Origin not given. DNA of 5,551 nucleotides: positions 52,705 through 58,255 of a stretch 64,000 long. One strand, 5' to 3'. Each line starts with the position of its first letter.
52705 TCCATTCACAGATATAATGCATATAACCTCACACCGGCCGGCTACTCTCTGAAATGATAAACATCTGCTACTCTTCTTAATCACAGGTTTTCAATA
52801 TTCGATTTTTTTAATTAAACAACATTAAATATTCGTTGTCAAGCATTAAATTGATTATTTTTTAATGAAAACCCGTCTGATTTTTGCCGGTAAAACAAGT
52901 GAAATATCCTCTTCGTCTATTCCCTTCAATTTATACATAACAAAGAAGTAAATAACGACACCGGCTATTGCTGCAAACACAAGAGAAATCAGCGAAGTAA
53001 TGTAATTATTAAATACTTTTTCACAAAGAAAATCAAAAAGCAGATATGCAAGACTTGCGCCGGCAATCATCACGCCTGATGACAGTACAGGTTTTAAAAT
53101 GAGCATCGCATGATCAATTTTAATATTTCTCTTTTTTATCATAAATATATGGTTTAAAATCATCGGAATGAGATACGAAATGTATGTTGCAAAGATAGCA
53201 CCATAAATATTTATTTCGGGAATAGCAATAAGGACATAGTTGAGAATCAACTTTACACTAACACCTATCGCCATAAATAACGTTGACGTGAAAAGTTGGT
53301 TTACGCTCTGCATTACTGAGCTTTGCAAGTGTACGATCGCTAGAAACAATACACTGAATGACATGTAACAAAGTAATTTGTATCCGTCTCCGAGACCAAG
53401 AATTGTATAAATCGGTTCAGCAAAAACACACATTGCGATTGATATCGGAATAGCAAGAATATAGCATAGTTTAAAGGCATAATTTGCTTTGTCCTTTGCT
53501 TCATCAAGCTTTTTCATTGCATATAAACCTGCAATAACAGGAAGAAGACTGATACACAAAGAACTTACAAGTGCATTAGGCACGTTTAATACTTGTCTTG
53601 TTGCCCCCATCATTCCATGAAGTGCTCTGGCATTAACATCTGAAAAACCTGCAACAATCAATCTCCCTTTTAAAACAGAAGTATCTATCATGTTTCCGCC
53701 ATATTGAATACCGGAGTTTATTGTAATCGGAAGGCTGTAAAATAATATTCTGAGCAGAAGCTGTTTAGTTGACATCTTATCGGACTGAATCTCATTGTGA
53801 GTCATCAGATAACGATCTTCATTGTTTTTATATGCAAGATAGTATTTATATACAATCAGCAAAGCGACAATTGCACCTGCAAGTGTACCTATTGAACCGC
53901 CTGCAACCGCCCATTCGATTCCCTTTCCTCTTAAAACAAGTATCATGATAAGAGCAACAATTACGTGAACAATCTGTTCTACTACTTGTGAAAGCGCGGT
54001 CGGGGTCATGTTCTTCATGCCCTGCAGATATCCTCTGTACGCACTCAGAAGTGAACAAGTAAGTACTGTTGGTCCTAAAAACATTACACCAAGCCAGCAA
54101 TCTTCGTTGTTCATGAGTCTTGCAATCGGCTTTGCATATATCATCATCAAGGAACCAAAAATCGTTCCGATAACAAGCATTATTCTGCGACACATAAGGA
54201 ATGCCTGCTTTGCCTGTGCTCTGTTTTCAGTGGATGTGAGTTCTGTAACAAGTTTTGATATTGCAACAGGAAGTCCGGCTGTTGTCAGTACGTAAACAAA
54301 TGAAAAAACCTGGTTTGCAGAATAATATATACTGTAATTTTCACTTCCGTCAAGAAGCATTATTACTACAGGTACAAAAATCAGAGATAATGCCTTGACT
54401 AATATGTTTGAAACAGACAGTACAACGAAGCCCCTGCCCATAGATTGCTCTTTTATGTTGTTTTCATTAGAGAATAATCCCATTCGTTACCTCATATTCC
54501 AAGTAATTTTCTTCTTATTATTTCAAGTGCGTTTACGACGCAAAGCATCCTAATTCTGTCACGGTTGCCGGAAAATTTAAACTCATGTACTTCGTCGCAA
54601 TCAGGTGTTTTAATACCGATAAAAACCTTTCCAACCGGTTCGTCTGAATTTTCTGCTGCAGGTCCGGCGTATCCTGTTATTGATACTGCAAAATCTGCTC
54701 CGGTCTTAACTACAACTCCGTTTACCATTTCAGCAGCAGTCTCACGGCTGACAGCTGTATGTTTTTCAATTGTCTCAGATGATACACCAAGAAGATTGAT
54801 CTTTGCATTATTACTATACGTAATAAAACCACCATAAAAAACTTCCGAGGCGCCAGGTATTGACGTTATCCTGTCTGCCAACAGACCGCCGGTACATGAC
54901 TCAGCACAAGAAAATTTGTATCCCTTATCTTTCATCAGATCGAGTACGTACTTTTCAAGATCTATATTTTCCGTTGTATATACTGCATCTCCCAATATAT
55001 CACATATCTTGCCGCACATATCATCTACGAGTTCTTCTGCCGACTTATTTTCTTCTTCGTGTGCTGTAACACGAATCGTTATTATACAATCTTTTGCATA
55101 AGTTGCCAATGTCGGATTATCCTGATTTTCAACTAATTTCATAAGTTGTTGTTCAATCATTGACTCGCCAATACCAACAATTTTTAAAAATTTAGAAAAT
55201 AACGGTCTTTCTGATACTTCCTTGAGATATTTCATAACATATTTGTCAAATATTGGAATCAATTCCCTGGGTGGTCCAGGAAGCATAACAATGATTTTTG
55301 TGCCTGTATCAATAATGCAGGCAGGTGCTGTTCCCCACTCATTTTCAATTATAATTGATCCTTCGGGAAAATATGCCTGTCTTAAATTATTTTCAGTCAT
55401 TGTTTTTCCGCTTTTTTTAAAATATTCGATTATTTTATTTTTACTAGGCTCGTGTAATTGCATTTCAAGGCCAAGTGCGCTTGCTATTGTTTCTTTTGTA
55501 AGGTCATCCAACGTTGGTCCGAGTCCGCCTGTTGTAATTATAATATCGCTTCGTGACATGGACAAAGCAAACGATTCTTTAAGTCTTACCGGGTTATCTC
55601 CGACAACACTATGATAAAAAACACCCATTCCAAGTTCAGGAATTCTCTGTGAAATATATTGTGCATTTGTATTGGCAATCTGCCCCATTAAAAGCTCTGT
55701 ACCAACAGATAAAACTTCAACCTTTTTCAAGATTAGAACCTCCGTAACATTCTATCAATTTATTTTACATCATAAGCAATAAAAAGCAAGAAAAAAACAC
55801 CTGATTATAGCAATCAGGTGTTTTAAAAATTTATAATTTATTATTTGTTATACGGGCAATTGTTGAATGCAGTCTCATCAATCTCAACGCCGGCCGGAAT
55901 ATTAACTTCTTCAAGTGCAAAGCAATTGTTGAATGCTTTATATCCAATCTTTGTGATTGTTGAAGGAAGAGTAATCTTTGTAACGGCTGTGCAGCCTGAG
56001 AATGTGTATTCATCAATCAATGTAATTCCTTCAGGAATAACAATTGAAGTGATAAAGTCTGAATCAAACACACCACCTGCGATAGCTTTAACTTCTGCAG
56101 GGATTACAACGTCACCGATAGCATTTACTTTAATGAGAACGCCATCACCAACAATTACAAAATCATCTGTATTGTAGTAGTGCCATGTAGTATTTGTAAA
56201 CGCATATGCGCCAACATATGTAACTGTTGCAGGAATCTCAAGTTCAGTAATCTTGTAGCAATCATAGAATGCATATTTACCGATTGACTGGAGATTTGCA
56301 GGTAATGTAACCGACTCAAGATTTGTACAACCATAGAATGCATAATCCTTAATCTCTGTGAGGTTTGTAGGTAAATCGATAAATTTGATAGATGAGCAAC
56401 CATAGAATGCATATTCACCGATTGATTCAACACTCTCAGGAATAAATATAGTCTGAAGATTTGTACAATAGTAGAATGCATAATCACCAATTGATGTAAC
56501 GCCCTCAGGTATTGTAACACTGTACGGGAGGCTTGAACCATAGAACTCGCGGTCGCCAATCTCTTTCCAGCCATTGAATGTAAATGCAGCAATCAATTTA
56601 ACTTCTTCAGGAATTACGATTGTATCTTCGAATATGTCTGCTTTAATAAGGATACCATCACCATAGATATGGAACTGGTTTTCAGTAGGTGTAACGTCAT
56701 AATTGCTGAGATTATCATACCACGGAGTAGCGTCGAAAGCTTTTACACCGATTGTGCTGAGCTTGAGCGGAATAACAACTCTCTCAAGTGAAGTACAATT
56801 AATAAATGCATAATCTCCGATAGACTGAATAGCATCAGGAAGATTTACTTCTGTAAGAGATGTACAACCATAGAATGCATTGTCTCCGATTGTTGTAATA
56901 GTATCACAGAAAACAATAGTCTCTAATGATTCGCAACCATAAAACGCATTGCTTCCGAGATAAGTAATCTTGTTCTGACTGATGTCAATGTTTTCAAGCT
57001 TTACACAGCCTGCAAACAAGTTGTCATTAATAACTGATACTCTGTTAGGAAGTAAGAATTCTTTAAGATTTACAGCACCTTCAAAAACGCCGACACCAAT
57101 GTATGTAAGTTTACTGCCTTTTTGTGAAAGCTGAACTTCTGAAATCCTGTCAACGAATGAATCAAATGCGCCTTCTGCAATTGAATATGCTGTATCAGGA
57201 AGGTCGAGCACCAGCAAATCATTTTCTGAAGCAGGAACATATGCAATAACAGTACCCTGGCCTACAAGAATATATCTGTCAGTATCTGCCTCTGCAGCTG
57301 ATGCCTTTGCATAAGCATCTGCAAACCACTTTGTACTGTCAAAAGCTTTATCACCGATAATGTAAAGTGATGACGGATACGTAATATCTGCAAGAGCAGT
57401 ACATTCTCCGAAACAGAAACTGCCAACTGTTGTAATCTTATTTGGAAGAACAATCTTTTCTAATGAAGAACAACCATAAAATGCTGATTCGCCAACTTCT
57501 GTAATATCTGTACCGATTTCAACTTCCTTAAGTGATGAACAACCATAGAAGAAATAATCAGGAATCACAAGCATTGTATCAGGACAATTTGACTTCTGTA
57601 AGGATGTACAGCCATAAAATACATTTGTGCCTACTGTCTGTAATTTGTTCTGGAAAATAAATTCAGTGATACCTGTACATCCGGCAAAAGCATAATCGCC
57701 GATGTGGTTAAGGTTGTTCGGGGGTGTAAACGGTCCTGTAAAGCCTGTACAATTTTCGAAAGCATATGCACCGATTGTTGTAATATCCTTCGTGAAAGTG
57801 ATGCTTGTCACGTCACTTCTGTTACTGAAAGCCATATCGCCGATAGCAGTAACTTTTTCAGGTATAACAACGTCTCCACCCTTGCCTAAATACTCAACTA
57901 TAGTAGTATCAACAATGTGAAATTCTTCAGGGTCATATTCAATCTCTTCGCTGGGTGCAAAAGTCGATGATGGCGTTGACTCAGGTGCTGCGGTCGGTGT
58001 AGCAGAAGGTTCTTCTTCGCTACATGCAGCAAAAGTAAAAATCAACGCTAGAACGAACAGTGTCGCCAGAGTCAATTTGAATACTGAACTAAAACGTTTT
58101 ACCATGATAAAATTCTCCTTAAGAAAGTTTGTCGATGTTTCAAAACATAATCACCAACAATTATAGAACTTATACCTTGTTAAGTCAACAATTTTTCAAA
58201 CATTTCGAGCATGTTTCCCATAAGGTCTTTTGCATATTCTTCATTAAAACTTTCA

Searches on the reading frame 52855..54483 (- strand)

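Call 54: search_protein_families(library=ncbifam, proteins=[window:52855-54483:-], max_evalue=0.00001)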
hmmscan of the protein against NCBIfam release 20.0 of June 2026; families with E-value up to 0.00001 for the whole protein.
window:52855-54483:- (542 aa): 3 families
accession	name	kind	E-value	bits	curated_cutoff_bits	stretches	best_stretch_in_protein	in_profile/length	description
TIGR02900.1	spore_V_B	equivalog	5.9e-59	200.1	372.3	1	17-513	3-486/488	stage V sporulation protein B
TIGR01695.1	murJ_mviN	equivalog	4.4e-15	55.4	235.55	1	93-520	78-497/506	murein biosynthesis integral membrane protein MurJ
TIGR00797.1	matE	subfamily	4.4e-13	48.9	147.4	1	57-233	35-213/396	MATE family efflux transporter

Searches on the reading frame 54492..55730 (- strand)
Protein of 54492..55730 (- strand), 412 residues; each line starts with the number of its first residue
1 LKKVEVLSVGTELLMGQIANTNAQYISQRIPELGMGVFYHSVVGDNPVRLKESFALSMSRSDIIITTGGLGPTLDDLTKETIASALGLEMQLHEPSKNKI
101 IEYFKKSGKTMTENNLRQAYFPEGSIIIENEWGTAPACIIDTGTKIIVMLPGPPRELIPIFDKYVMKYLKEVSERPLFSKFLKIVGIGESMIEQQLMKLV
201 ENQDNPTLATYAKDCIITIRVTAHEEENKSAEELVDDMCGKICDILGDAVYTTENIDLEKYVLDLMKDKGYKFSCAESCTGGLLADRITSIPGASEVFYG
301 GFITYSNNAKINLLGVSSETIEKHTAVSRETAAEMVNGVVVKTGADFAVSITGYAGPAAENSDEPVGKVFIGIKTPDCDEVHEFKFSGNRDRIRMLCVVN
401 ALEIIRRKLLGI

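Call 54: search_protein_families(library=ncbifam, proteins=[window:54492-55730:-], max_evalue=0.00001)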
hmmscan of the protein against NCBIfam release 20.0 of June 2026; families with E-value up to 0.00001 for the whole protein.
window:54492-55730:- (412 aa): 13 families
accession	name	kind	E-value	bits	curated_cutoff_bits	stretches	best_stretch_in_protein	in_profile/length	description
NF001813.0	PRK00549.1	equivalog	1.5e-145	485.3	379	1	3-410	2-412/414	competence/damage-inducible protein A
TIGR00200.1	cinA_nterm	subfamily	3.4e-113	378.5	243.15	1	1-409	1-411/414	CinA family nicotinamide mononucleotide deamidase-related protein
NF002291.0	PRK01215.1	equivalog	2.1e-50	171.3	293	1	2-248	4-255/264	nicotinamide mononucleotide deamidase-related protein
TIGR00199.1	PncC_domain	subfamily_domain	8.3e-48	162.3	68.9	1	265-409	4-149/149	nicotinamide-nucleotide amidohydrolase family protein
NF002975.0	PRK03661.1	equivalog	9.5e-39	132.7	212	1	258-410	9-162/164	nicotinamide-nucleotide amidase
NF002978.0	PRK03673.1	equivalog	3.8e-36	124.9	496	1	1-291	1-288/398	nicotinamide mononucleotide deamidase-related protein YfaY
NF002977.0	PRK03670.1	equivalog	5.1e-27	94.9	305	1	4-171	3-178/252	competence damage-inducible protein A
NF002972.0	PRK03657.1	equivalog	6.9e-27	94.3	201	1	257-409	19-171/175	2-oxo-tetronate isomerase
TIGR00177.1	molyb_syn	domain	3.5e-26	91.9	85.35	1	3-165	3-146/148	molybdenum cofactor synthesis domain-containing protein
NF011068.0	PRK14498.1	equivalog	1.7e-09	36.3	534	1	5-93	197-283/647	molybdopterin biosynthesis protein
NF007960.1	PRK10680.1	equivalog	4.3e-07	29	440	1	5-83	184-262/401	molybdopterin molybdotransferase MoeA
NF045515.2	Glp_gephyrin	equivalog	9.9e-07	27.8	475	1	5-84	185-264/403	molybdotransferase-like divisome protein Glp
NF002947.1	PRK03604.1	equivalog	6e-06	25.7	285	0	4-88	148-233/301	bifunctional molybdenum cofactor biosynthesis protein MoaC/MoaB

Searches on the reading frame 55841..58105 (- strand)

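Call 54: search_protein_families(library=ncbifam, proteins=[window:55841-58105:-], max_evalue=0.00001)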
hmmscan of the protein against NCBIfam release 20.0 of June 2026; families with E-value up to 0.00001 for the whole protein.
window:55841-58105:- (754 aa): 3 families
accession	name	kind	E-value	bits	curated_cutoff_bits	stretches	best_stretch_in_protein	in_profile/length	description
NF047961.1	adhesin_HupY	equivalog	7.8e-54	183.1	1250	5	520-613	181-273/978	leucine-rich repeat adhesin HupY/LrrG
NF045861.1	glide_Gli349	exception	2e-25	87.8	1750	0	572-639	2678-2744/3169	gliding machinery surface structure protein Gli349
TIGR02167.2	Liste_lipo_26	repeat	2.6e-11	43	30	0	411-422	2-13/26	PARCEL repeat-containing surface protein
